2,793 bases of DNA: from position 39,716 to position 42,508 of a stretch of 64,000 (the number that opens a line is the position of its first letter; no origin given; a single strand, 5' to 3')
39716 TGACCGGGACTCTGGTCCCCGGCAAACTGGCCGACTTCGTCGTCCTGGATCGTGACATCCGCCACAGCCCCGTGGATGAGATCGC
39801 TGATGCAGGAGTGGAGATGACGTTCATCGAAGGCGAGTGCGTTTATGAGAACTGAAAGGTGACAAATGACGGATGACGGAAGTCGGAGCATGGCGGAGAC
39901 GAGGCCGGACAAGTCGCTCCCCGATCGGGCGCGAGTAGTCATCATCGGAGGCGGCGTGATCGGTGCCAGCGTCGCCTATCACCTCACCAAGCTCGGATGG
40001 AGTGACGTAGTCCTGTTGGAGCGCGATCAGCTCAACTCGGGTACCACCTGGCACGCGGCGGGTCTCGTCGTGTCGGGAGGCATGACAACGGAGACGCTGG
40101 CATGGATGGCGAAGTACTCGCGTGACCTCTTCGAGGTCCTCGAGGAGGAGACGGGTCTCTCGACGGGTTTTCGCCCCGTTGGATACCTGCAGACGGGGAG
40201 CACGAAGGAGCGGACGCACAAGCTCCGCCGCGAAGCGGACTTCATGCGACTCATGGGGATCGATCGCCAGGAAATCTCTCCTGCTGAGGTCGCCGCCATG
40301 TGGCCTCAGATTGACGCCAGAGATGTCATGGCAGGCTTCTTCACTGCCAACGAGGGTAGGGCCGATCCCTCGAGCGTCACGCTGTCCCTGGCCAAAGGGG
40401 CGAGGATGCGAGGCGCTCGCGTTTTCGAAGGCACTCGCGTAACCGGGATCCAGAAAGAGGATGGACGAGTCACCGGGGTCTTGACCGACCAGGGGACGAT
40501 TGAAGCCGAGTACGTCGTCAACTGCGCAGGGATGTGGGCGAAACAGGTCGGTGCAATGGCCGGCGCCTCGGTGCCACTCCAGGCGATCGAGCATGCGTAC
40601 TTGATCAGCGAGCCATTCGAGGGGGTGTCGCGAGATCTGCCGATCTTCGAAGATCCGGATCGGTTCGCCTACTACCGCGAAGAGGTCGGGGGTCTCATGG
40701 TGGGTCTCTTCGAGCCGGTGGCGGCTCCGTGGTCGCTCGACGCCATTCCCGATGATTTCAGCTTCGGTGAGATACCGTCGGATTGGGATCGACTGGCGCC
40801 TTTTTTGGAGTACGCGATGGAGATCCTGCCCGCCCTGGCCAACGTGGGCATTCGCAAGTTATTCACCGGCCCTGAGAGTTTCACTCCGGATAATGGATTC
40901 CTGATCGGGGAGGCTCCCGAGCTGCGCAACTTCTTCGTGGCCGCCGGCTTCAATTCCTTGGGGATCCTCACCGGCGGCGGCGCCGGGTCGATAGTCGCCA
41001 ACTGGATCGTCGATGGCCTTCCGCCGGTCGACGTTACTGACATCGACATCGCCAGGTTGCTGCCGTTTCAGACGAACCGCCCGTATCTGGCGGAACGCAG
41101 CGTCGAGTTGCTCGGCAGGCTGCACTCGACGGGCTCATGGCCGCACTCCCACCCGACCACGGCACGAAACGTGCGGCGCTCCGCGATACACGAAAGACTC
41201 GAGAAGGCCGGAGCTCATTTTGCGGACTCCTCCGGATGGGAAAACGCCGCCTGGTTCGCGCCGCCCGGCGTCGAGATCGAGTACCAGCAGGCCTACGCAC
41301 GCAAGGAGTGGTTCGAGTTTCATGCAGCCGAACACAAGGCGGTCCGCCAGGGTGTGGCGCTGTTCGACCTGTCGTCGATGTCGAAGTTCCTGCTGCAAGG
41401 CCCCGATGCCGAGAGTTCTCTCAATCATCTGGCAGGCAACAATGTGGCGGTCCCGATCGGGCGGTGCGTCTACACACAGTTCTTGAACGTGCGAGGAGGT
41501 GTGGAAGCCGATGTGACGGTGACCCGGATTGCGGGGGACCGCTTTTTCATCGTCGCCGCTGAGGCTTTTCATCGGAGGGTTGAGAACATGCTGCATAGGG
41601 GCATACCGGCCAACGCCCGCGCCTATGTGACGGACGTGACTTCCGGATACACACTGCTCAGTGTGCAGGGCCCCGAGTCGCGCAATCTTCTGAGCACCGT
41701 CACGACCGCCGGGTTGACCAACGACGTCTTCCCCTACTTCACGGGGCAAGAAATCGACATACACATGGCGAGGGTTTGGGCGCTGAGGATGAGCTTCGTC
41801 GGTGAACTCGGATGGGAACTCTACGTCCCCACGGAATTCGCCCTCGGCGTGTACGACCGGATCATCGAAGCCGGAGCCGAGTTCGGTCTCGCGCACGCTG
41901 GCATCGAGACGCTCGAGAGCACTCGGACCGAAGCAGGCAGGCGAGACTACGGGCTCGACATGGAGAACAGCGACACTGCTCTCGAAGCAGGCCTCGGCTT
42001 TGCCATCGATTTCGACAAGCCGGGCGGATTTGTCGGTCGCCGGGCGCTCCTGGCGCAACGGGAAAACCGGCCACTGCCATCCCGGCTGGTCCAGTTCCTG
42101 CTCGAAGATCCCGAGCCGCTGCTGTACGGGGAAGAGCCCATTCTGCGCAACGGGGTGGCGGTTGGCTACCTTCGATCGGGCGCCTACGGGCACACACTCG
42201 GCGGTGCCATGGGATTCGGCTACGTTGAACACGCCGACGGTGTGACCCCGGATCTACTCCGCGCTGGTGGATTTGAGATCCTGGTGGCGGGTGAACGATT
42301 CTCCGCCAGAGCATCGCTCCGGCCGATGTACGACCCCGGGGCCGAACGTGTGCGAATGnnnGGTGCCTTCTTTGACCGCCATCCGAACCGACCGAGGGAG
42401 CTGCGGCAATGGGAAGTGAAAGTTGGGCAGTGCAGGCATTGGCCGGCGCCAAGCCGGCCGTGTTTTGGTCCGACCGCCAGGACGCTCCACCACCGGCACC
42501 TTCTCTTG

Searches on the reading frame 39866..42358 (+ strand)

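Call 33: search_protein_families(library=ncbifam, proteins=[window:39866-42358:+], max_evalue=0.00001)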
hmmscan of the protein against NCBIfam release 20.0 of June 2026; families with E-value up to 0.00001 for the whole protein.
window:39866-42358:+ (831 aa): 27 families (the best 25 are shown)
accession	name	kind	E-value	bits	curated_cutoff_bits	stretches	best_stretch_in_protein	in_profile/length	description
NF001567.0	PRK00389.1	subfamily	1.4e-48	165.7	300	1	483-791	31-330/359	glycine cleavage system aminomethyltransferase GcvT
TIGR01372.1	soxA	subfamily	9e-48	162.8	1164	1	433-791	604-961/996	sarcosine oxidase subunit alpha family protein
TIGR00528.1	gcvT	equivalog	6e-42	143.8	235.85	1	486-789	32-332/362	glycine cleavage system aminomethyltransferase GcvT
NF053776.1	TmaoDeMthMsil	equivalog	1.3e-41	143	1100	1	487-830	419-762/763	trimethylamine N-oxide demethylase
TIGR02352.1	thiamin_ThiO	equivalog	2.6e-36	125.4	250.8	1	24-241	1-223/351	glycine oxidase ThiO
NF010093.0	PRK13579.1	equivalog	1.6e-33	116.1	459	1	488-790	43-337/371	glycine cleavage system aminomethyltransferase GcvT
TIGR01373.1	soxB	subfamily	3.8e-30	105.1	529.45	1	23-386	32-387/407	sarcosine oxidase subunit beta family protein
NF001933.0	PRK00711.1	subfamily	7.2e-28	97.7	383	1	74-239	104-271/429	D-amino acid dehydrogenase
NF008425.0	PRK11259.1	equivalog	7.5e-26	90.9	257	1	22-398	5-375/377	N-methyl-L-tryptophan oxidase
NF009133.0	PRK12486.1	equivalog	2e-22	79.6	410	1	485-789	43-341/369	dimethylsulfoniopropionate demethylase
TIGR01377.1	soxA_mon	subfamily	4.3e-21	75.1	479.65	1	24-394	3-371/381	amino oxidase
TIGR03377.1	glycerol3P_GlpA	equivalog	9.3e-19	67.3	552.8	1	24-240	2-219/530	anaerobic glycerol-3-phosphate dehydrogenase subunit GlpA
TIGR03364.1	HpnW_proposed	hypoth_equivalog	1.5e-18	67.1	285.1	1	23-223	2-195/365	TIGR03364 family FAD-dependent oxidoreductase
NF033460.1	glycerol3P_ox_II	equivalog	5.8e-17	61.9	460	2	137-234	121-217/361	type 2 glycerol-3-phosphate oxidase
NF008726.1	PRK11728.1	equivalog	1.2e-16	60.5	299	1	23-240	2-217/389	L-2-hydroxyglutarate oxidase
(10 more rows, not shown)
